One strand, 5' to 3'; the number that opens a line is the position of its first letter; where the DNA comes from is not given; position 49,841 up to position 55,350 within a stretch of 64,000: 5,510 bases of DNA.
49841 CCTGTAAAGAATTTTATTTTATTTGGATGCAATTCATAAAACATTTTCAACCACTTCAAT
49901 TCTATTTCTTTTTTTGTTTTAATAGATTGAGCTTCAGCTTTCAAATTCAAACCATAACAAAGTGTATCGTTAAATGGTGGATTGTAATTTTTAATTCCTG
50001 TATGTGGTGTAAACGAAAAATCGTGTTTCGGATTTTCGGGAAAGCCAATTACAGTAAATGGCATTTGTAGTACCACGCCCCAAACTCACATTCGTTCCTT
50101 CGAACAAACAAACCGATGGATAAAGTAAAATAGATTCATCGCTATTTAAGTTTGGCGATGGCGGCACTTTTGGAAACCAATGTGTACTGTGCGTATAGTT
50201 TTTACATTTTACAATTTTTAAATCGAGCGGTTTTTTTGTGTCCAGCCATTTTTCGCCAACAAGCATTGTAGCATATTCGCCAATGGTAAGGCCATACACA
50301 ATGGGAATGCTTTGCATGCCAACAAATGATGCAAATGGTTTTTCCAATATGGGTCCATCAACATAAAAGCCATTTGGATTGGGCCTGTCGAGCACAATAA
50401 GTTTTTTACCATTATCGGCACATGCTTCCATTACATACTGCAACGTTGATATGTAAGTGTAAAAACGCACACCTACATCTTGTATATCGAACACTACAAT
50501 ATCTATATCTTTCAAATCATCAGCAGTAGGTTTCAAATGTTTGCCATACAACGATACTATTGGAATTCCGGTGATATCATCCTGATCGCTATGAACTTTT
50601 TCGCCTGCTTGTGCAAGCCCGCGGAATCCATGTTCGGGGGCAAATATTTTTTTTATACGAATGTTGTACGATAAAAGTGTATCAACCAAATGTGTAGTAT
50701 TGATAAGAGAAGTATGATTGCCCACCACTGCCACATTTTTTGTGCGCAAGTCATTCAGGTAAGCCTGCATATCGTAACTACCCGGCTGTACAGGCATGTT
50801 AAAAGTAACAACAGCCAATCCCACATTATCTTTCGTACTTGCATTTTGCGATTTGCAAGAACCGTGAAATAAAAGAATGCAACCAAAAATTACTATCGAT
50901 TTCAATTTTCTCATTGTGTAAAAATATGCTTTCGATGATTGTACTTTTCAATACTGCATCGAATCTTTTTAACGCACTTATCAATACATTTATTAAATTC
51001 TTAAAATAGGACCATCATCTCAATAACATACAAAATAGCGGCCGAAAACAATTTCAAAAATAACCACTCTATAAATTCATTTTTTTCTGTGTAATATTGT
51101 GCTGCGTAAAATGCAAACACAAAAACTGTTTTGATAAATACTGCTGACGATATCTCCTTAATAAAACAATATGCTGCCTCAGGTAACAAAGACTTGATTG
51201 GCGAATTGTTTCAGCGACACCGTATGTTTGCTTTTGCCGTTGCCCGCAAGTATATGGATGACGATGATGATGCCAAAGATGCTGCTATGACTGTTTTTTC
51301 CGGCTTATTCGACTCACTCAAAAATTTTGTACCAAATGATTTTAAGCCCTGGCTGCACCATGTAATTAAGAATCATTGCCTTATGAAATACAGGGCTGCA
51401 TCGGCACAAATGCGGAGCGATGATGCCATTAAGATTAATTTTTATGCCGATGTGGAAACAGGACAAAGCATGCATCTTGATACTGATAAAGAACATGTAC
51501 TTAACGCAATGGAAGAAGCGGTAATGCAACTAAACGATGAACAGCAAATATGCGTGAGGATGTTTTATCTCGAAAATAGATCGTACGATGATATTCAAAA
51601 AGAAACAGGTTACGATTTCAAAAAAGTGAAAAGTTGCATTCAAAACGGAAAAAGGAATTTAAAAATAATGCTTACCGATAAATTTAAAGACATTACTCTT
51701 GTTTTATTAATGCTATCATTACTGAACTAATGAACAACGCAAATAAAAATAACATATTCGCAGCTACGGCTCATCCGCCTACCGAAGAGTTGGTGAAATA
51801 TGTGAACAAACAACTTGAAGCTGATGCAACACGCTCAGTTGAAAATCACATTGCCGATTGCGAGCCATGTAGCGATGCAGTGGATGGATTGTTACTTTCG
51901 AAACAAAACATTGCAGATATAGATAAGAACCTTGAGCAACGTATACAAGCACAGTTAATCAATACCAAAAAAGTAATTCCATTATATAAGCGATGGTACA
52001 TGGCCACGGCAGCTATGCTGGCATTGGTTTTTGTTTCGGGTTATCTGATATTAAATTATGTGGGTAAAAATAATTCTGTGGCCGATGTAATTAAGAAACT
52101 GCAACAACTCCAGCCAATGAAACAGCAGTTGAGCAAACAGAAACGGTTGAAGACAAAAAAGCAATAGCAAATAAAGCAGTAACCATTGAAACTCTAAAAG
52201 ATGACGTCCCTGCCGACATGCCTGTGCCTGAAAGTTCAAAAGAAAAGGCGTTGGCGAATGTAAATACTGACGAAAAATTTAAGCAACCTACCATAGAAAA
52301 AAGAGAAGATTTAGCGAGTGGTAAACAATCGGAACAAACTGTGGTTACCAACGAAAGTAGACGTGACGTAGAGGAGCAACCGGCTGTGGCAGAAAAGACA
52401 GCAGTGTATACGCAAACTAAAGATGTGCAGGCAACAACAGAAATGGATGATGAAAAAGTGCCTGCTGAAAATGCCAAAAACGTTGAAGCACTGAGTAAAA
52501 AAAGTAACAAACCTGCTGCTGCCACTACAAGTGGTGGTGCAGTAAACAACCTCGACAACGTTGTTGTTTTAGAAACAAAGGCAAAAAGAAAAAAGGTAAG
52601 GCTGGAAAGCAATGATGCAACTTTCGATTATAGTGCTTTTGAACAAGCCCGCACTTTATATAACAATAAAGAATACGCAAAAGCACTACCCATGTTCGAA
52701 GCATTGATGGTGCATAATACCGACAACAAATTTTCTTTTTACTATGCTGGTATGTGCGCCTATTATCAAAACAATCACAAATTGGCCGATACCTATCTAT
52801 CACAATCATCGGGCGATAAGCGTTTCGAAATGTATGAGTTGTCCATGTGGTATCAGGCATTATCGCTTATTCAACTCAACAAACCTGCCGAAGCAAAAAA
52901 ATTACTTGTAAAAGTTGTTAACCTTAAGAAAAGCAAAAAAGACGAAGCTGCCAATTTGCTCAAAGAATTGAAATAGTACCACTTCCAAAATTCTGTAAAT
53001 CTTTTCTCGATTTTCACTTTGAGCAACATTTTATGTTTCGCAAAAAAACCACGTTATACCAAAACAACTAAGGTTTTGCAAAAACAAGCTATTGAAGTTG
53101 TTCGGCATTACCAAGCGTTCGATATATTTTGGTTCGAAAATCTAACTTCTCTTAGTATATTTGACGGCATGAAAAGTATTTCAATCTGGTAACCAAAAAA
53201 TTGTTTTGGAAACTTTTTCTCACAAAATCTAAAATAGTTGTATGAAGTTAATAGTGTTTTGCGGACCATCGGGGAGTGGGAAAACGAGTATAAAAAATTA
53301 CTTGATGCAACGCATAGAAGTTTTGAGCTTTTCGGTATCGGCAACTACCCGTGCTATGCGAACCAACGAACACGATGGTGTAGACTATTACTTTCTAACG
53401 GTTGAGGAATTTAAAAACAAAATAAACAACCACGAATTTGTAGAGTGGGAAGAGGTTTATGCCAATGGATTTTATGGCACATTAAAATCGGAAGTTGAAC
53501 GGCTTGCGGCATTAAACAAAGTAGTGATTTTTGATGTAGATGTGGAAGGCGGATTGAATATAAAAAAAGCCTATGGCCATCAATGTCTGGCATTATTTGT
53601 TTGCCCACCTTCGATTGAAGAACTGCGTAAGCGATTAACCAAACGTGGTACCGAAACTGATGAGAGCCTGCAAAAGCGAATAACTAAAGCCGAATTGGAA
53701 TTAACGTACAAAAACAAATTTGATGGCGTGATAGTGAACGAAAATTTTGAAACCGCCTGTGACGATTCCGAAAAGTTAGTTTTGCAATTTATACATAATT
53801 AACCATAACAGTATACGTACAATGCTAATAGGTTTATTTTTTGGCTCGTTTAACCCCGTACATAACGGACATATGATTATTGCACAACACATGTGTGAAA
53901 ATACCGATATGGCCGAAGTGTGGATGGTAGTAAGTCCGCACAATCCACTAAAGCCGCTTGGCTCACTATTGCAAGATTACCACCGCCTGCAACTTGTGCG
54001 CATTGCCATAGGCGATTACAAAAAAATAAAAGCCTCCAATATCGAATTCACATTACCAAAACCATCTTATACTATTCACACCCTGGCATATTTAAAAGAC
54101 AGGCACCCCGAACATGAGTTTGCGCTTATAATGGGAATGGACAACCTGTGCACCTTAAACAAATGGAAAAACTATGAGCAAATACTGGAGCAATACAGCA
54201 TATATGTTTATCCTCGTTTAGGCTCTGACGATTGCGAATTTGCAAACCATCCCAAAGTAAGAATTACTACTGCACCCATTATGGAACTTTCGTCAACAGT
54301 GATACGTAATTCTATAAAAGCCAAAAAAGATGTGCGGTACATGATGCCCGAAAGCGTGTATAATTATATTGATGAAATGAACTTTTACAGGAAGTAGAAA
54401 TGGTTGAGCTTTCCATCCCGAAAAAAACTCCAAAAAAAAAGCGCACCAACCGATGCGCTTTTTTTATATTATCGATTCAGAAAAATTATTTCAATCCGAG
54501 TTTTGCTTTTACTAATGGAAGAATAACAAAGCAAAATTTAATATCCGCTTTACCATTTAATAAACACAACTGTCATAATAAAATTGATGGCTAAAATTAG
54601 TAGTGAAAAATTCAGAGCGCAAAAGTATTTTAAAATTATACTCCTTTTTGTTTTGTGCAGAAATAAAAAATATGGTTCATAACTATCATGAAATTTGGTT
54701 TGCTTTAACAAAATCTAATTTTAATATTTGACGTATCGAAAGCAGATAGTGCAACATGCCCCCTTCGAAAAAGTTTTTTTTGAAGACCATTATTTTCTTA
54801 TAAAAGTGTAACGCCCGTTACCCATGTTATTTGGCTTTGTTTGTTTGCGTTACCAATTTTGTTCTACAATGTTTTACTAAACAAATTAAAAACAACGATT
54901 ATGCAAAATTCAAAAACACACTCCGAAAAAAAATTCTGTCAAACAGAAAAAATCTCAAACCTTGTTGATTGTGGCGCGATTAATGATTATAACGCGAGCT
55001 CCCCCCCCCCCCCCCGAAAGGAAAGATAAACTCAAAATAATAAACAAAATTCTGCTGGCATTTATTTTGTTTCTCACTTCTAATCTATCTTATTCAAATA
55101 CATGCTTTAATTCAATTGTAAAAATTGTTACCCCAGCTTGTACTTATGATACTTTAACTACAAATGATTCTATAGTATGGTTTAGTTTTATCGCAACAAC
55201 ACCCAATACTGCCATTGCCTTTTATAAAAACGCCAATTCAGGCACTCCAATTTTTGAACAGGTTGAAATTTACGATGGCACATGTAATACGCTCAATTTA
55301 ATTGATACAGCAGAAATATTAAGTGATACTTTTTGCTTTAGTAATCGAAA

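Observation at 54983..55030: Fifteen-C homopolymer in the signal-peptide coding region of a 1594-aa T9SS adhesin-like gene: a candidate phase-variation switch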

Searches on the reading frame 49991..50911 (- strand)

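Call 25: search_protein_families(library=pfam, proteins=[window:49991-50911:-], max_evalue=0.01)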
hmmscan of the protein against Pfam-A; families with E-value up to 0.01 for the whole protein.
window:49991-50911:- (306 aa): 2 families
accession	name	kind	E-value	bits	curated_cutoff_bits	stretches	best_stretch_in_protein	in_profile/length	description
PF07075.17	NamZ_N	-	4.5e-78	261.7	26.9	1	60-257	1-201/203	Exo-beta-N-acetylmuramidase NamZ, N-terminal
PF20732.2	NamZ_C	-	6.8e-07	30.6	25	1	262-283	1-22/152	Exo-beta-N-acetylmuramidase NamZ, C-terminal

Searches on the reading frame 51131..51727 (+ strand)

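Call 25: search_protein_families(library=pfam, proteins=[window:51131-51727:+], max_evalue=0.01)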
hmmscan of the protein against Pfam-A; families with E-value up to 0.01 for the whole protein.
window:51131-51727:+ (199 aa): 2 families
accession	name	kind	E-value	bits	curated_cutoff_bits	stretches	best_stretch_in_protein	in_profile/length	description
PF04542.20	Sigma70_r2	-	3.6e-10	39.9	24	1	26-91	1-69/71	Sigma-70 region 2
PF08281.18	Sigma70_r4_2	-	1.8e-05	24.7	25.7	1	125-177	2-54/54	Sigma-70, region 4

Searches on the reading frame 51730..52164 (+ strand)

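Call 25: search_protein_families(library=pfam, proteins=[window:51730-52164:+], max_evalue=0.01)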
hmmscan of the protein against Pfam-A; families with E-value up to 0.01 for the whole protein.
window:51730-52164:+ (145 aa): 1 family
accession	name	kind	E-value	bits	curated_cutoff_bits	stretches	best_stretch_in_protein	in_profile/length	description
PF13490.11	zf-HC2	-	0.0026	18.3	22.2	1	21-47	8-34/35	Putative zinc-finger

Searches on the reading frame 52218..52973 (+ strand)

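Call 6: search_protein_families(library=pfam, proteins=[window:52218-52973:+], max_evalue=0.01)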
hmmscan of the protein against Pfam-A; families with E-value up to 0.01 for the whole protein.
window:52218-52973:+ (252 aa): 3 families
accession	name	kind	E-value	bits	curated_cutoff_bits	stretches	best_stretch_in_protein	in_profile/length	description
PF07719.23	TPR_2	-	2e-05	24.8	27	0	141-167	5-31/34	Tetratricopeptide repeat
PF13174.12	TPR_6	-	2.2e-05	25.2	26.3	0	209-235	2-28/33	Tetratricopeptide repeat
PF12895.13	ANAPC3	-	0.001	19.7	27.2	0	134-193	20-78/82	Anaphase-promoting complex, cyclosome, subunit 3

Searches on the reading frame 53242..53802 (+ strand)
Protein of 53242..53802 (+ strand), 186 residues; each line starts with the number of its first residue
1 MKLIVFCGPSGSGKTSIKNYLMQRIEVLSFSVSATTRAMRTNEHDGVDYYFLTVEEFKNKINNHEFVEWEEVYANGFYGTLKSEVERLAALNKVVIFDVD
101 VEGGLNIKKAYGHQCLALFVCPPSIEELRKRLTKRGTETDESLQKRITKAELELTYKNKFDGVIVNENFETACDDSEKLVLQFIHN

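Call 6: search_protein_families(library=pfam, proteins=[window:53242-53799:+], max_evalue=0.01)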
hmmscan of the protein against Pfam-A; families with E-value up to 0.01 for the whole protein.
window:53242-53799:+ (186 aa): 6 families
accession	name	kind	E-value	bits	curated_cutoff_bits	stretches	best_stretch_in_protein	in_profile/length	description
PF00625.27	Guanylate_kin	-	8.6e-45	153.1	25.2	1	1-179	2-178/182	Guanylate kinase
PF13671.12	AAA_33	-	2.7e-06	28.2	27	1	3-141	1-124/143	AAA domain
PF13238.12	AAA_18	-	1.7e-05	25.7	29.4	1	4-142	1-118/128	AAA domain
PF03193.22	RsgA_GTPase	-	0.0023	18.2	30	1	2-35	107-140/174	RsgA GTPase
PF00910.28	RNA_helicase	-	0.0086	17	21.5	0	4-44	1-44/105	RNA helicase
PF13401.12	AAA_22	-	0.0092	16.7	27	0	3-33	7-33/130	AAA domain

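Call 8: find_encoding_contigs(protein=window:53242-53802:+, flank=6000, max_places=10)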
Protein window:53242-53802:+ (186 aa): no gene with exactly this product is on record in the collection.

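Call 12: find_related_loci(query=window:53242-53799:+, collection=genome_contigs, flank=10000)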
Query window:53242-53799:+ (186 aa) in genome_contigs; peptide patterns used: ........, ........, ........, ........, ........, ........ (x = any residue, [..] = any of these).
213 stretches matched a pattern; 30 encode a relative of the query (tblastn E <= 1e-3); 30 distinct loci.
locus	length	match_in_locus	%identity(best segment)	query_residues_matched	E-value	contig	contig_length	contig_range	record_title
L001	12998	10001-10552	59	2-185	1e-71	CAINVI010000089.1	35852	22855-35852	MAG: uncultured Bacteroidetes bacterium isolate ErkenSummer_bin-6362 genome assembly, contig: bin-6362:089/399, whole ge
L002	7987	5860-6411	58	2-185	4e-69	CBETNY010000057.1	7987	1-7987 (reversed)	MAG TPA_asm: uncultured bacterium isolate SRR13309661_binner23_Refined_2 genome assembly, contig: ERZ26778927.247, whole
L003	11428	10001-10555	57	2-186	9e-69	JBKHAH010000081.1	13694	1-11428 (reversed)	MAG: Bacteroidales bacterium isolate D1M01_13 NODE_6903_length_13694_cov_18.505829, whole genome shotgun sequence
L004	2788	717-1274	56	2-186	1e-67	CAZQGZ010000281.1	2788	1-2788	MAG TPA_asm: uncultured Chitinophaga sp. isolate SRP173033_co3_3 genome assembly, contig: NODE_65091_length_2788_cov_6.9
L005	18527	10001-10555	57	2-186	9e-67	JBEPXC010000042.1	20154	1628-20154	MAG: Sphingobacteriia bacterium isolate 01_S196.semibin_refined.189 NODE_528_length_20154_cov_3.764268, whole genome sho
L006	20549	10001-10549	54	2-184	3e-66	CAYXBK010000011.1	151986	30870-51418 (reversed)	MAG TPA_asm: uncultured Chitinophagales bacterium isolate SRP173033_co1_49 genome assembly, contig: NODE_116_length_1519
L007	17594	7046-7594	58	2-184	9e-66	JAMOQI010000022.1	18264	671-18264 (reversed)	MAG: Bacteroidales bacterium isolate 4559-240_metabat2_scaf2bin.068 4559-240_scaffold_1574_c1, whole genome shotgun sequ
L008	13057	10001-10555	54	2-185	2e-64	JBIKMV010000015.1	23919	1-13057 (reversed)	MAG: Catalimonadaceae bacterium isolate ME2014-09-11_3300037507_group5_bin208 Rohwer_bin616_scaffold_696_c1, whole genom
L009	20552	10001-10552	52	3-186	3e-64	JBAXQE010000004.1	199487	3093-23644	MAG: Chitinophagia bacterium isolate ELA549 MAG549_4, whole genome shotgun sequence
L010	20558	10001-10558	54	2-186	9e-64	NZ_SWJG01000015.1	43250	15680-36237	Spirosoma lacussanchae strain CPCC 100624 Scaffold15, whole genome shotgun sequence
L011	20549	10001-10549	53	2-184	1e-63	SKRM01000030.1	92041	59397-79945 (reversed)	MAG: Bacteroidales bacterium isolate CSSed162cmA_488 CSSed16-2cmA-77, whole genome shotgun sequence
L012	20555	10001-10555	55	2-185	2e-63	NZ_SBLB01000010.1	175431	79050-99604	Spirosoma sordidisoli strain TY50 Scaffold10, whole genome shotgun sequence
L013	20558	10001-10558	52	2-186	2e-63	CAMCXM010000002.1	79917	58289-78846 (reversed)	MAG: Spirosoma fluviale isolate MiE-14oct19-187 genome assembly, contig: MiE-14oct19-C269, whole genome shotgun sequence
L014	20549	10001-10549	50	2-184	1e-62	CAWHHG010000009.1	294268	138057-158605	MAG: uncultured Chitinophagaceae bacterium isolate MFD02134.bin.1.264 genome assembly, contig: contig_48432, whole genom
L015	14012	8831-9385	52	2-185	2e-62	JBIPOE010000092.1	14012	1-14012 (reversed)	MAG: Catalimonadaceae bacterium isolate ME2014-05-28_3300035212_group5_bin67 Rohwer_bin615_scaffold_2077_c1, whole genom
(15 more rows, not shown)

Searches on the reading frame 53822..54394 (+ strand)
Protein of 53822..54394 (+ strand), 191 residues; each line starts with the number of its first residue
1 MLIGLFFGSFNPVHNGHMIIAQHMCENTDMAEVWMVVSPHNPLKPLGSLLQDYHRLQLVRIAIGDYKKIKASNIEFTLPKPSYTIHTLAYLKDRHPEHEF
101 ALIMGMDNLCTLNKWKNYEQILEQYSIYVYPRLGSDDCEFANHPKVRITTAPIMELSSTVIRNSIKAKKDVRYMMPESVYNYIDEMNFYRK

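Call 6: search_protein_families(library=pfam, proteins=[window:53822-54394:+], max_evalue=0.01)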
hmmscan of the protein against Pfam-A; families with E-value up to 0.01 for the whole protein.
window:53822-54394:+ (191 aa): 2 families
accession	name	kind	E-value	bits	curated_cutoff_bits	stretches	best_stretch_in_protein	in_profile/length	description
PF01467.32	CTP_transf_like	-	4.9e-19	69.3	21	1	5-163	1-132/133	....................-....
PF05636.17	HIGH_NTase1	-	0.0014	18.5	27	0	10-38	10-38/402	HIGH Nucleotidyl Transferase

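Call 20: find_homologous_proteins(query=window:53822-54394:+, max_evalue=1e-20)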
Query window:53822-54394:+ (191 aa): 7985 proteins with E <= 1e-20 among 8000 candidates; the best 120 are listed.
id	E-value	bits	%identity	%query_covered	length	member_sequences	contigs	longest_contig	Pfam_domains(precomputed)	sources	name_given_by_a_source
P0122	6.9e-126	435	98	100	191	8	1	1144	PF01467.33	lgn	-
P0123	7.7e-105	367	83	100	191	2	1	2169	PF01467.33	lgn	-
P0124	4.4e-92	325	72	100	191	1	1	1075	PF01467.33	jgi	jgi:nicotinate-nucleotide adenylyltransferase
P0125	1.4e-91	323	72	100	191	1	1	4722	PF01467.33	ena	-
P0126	1.5e-91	323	73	100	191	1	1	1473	PF01467.33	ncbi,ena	-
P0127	9.1e-91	321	70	100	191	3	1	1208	PF01467.33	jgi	-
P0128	4.7e-90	318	70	100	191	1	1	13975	PF01467.33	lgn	-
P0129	5.8e-90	318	69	100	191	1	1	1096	PF01467.33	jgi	jgi:nicotinate-nucleotide adenylyltransferase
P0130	6.4e-90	318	72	99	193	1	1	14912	PF01467.33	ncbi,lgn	ncbi:MAG: nicotinate (nicotinamide) nucleotide adenylyltransferase [Bacteroidia bacterium]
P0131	7.0e-90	318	73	100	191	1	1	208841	PF01467.33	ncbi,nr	ncbi:MAG: nicotinate-nucleotide adenylyltransferase [Bacteroidetes bacterium]|nr:nicotinate-nucleoti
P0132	8.1e-90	318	73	100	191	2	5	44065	PF01467.33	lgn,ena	-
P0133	8.8e-90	317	73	100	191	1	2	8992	PF01467.33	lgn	-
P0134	1.0e-89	317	73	100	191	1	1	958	PF01467.33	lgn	-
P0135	1.4e-89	317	73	98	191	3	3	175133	PF01467.33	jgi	-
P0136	1.8e-89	317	71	100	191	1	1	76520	PF01467.33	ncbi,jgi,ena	jgi:nicotinate-nucleotide adenylyltransferase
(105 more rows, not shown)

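Call 21: find_encoding_contigs(protein=P0122, flank=10000, max_places=10)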
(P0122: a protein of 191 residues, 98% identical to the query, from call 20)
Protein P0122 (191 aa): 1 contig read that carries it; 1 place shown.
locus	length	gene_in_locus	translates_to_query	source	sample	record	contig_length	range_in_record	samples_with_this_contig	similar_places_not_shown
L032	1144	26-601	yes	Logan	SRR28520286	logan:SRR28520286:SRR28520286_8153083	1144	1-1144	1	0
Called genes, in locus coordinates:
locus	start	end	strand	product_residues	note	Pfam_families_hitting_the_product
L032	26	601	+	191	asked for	PF01467:CTP_transf_like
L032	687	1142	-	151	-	?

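Call 22: find_encoding_contigs(protein=P0123, flank=10000, max_places=10)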
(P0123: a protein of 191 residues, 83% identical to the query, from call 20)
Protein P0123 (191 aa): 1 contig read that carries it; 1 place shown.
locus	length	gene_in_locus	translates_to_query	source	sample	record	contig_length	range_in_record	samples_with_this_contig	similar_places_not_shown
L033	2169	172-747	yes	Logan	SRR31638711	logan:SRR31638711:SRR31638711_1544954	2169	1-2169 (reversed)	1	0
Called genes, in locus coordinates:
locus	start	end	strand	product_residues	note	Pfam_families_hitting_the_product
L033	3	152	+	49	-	?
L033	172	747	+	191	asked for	PF01467:CTP_transf_like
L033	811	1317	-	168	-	PF03938:OmpH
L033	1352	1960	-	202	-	PF03938:OmpH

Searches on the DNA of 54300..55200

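Call 57: search_rna_families(source=window, start=54300, end=55200, threshold=evalue, max_evalue=1)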
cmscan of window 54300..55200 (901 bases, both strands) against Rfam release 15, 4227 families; matches with E-value up to 1: 13.
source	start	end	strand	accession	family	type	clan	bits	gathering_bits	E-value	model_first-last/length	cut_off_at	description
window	54323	54485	-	RF00022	GcvB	Gene;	-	30.5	42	0.0001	1-204/204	no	GcvB RNA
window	55040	55108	-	RF02183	ST7-OT3_1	Gene; lncRNA;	-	30.4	50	0.01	1-79/79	no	ST7 overlapping transcript 3 conserved region 1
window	54429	54559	-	RF02084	STnc130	Gene; sRNA;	-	24.5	55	0.33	1-135/135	no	Enterobacteria sRNA STnc130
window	54400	54465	+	RF02057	STnc40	Gene; sRNA;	-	23.6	45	0.16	1-70/70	no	Salmonella enterica sRNA STnc40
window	54434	54492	-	RF02057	STnc40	Gene; sRNA;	-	23.6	45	0.16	1-70/70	no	Salmonella enterica sRNA STnc40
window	54433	54519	-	RF00506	Thr_leader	Cis-reg; leader;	-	22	55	0.15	1-118/118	no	Threonine operon leader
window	54432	54545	-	RF01859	Phe_leader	Cis-reg; leader;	-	21.4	55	0.66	1-125/125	no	Phenylalanine leader peptide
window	54366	54467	+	RF00506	Thr_leader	Cis-reg; leader;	-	20.4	55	0.36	1-118/118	no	Threonine operon leader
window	54427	54514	-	RF00558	L20_leader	Cis-reg; leader;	-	19.1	58.7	0.55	1-127/127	no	Ribosomal protein L20 leader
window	54421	54461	+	RF02503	Atu_C9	Gene; sRNA;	-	18.3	40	0.018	146-192/192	no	Rhizobiales sRNA Atu_C9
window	54431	54492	-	RF01472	rli40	Gene; sRNA;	-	17.2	100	0.088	1-263/263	no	Listeria sRNA rli40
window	54394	54465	+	RF01394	isrK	Gene; sRNA;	-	16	50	0.84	1-77/77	no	isrK Hfq binding RNA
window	54433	54521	-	RF02377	SurA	Gene; sRNA;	-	14.8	100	0.19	1-279/279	no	SurA sRNA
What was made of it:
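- Tried and rejected: The hits are the nadD terminator hairpin (call 57).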

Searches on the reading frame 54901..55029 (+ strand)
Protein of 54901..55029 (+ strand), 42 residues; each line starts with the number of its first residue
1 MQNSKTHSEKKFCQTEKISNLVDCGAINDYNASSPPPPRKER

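Call 59: search_protein_representatives(protein=window:54901-55014:+)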
Query: 38 residues. Proteins with E-value up to 0.001 (for the whole library): 1; up to 1e-10: 0; up to 1e-30: 0. The best 1 are listed.
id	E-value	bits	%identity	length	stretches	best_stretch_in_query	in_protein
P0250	2.6e-06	42.2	66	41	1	1-38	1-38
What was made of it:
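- There is none among 1.84 billion representative proteins except the allele C short ORF (call 59).
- Tried and rejected: The leader peptide searched against 1.84 billion representatives found only the 41-aa short ORF of allele C. There is therefore no family of genes sharing the long leader (call 59).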

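Call 62: find_encoding_contigs(protein=P0250, flank=10000, max_places=10)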
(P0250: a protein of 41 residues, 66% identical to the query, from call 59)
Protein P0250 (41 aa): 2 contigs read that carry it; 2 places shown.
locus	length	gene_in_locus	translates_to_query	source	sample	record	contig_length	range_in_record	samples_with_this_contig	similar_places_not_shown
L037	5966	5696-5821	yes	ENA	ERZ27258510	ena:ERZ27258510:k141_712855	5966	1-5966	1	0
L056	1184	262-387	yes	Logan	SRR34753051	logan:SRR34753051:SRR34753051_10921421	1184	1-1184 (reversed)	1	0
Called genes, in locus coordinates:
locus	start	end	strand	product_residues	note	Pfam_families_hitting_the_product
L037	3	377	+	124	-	?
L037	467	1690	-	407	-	PF07075:NamZ_N, PF20732:NamZ_C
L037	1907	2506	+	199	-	PF04542:Sigma70_r2, PF08281:Sigma70_r4_2 (faint)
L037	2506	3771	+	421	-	-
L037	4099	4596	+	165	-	PF00625:Guanylate_kin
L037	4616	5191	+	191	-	PF01467:CTP_transf_like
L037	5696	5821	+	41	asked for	-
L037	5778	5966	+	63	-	?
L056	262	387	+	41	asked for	-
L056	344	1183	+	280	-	?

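Call 69: find_encoding_contigs(protein=window:54901-55029:+, flank=10000, max_places=10)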
Protein window:54901-55029:+ (42 aa): no gene with exactly this product is on record in the collection.
